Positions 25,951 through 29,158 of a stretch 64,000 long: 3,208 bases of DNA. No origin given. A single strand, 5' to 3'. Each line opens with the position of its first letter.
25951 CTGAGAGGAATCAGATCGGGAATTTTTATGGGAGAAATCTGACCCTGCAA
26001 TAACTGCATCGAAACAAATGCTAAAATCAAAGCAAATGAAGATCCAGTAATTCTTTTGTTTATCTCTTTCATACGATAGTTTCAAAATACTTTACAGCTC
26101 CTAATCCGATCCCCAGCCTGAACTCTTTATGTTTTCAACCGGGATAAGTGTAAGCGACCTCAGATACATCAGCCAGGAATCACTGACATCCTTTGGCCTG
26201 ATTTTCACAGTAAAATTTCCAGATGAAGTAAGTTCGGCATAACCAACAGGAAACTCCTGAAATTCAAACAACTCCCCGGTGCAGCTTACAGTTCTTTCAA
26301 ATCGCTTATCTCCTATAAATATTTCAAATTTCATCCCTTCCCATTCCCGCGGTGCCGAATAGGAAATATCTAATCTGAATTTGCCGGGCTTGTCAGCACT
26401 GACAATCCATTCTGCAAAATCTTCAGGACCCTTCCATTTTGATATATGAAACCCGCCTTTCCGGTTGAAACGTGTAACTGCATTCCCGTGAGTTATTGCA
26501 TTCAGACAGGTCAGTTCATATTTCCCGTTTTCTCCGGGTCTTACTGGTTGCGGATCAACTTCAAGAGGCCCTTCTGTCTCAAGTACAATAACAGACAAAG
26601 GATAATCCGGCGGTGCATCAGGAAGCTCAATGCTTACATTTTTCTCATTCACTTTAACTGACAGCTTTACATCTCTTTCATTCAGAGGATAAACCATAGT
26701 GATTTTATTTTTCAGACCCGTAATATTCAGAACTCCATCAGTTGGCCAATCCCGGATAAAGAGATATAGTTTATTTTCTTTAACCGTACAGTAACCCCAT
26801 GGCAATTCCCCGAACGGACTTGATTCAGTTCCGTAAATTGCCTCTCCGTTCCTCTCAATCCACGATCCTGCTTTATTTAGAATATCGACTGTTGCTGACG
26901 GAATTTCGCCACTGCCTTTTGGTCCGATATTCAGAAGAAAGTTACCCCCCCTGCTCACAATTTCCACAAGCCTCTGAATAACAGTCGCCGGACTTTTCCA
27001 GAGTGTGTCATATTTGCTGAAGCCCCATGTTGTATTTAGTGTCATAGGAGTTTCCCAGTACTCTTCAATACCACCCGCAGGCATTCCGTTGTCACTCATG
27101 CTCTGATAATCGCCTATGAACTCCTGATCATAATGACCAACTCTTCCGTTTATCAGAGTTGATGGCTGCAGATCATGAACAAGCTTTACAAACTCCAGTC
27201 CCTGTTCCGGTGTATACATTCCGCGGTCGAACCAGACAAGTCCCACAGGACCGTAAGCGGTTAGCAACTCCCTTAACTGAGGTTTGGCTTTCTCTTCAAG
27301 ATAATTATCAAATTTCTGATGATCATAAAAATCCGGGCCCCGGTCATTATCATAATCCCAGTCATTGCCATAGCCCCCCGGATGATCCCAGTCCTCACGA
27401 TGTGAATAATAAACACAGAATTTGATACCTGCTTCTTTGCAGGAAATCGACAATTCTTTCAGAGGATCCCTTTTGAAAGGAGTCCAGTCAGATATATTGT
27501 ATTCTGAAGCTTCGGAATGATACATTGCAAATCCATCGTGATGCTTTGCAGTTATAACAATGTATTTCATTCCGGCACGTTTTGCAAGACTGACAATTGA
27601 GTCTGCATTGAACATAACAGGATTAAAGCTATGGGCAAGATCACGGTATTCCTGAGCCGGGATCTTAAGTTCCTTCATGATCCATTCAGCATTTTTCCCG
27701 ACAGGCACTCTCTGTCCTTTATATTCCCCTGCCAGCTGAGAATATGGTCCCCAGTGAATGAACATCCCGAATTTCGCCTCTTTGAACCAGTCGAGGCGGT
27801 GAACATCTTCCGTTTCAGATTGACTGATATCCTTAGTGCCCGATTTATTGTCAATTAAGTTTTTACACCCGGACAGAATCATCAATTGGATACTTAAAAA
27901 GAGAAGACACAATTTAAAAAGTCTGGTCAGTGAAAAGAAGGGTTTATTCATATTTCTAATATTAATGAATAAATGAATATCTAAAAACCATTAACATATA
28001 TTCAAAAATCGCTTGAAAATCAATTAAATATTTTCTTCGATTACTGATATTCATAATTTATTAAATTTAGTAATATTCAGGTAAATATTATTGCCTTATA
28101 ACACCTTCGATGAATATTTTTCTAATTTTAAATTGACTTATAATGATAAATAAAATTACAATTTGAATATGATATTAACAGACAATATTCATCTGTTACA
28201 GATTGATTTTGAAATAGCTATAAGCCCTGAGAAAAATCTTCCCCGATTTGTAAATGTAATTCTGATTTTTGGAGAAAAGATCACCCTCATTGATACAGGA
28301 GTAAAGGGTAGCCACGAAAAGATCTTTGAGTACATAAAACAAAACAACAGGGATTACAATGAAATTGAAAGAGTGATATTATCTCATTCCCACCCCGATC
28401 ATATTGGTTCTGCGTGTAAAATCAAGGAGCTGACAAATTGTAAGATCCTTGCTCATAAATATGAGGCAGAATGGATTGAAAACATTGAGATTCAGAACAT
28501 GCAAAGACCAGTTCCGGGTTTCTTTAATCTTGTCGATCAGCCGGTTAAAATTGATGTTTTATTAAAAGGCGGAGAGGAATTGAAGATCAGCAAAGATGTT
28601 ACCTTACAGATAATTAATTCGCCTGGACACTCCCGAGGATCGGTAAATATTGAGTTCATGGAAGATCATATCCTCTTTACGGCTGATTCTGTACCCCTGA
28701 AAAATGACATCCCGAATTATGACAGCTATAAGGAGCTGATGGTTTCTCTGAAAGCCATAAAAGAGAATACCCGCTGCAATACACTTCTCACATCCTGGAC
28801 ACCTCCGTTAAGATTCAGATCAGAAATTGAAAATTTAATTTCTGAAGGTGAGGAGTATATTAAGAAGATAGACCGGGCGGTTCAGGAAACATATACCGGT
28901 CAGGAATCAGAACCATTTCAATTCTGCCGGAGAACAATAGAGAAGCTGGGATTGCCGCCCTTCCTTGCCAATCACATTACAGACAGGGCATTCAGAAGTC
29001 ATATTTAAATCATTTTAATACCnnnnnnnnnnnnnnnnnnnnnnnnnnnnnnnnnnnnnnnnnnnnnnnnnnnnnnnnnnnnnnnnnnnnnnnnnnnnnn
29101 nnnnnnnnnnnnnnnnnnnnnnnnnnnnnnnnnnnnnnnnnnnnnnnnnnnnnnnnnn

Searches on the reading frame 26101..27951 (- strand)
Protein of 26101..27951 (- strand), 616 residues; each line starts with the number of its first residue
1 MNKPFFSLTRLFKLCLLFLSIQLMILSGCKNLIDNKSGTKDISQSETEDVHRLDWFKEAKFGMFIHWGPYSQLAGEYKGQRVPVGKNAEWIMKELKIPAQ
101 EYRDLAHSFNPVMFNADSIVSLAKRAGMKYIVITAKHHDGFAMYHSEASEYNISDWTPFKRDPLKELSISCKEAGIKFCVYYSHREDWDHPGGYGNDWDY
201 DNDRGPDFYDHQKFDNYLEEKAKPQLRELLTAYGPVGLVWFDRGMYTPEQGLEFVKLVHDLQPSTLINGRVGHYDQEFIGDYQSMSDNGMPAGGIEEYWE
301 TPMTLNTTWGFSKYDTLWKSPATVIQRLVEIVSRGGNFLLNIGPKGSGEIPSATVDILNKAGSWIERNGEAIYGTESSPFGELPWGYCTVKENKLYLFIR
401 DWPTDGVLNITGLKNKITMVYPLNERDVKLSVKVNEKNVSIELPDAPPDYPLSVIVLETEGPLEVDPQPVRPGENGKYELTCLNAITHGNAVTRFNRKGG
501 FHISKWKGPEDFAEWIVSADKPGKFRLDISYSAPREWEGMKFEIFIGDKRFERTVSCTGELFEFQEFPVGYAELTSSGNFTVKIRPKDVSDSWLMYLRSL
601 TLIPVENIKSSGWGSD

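Call 9: search_protein_families(library=pfam, proteins=[window:26101-27951:-], max_evalue=0.001)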
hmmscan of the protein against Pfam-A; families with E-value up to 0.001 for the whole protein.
window:26101-27951:- (616 aa): 3 families
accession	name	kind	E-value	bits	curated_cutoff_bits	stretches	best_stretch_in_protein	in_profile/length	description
PF01120.23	Alpha_L_fucos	-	2.7e-84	284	25.2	1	49-370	23-345/345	Alpha-L-fucosidase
PF14871.12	GHL6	-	3.8e-06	27.6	35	1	116-192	2-72/132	Hypothetical glycosyl hydrolase 6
PF16871.11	DUF5077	-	0.00011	22.8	24.6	0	494-586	18-101/122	Domain of unknown function (DUF5077)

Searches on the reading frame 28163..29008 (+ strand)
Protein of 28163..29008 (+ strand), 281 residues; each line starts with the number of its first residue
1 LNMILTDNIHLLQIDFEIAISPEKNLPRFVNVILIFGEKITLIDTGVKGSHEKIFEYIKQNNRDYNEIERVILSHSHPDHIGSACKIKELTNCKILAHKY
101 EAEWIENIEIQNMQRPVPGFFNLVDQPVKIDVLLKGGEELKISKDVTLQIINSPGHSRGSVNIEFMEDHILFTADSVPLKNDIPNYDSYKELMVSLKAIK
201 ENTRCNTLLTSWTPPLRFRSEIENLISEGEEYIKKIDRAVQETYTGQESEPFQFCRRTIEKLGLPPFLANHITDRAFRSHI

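Call 9: search_protein_families(library=pfam, proteins=[window:28163-29008:+], max_evalue=0.001)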
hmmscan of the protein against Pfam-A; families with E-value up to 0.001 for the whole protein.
window:28163-29008:+ (281 aa): 4 families
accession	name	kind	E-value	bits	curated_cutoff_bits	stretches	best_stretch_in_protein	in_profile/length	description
PF00753.33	Lactamase_B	-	3.7e-21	76.4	22.7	1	27-192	3-177/196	Metallo-beta-lactamase superfamily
PF19583.5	ODP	-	8.9e-11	42.4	27.2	1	33-175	7-135/194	ODP family beta lactamase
PF12706.13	Lactamase_B_2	-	0.0004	20.5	27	1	42-117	4-82/200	Beta-lactamase superfamily domain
PF16661.11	Lactamase_B_6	-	0.00082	19.2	27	0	35-96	3-70/193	Metallo-beta-lactamase superfamily domain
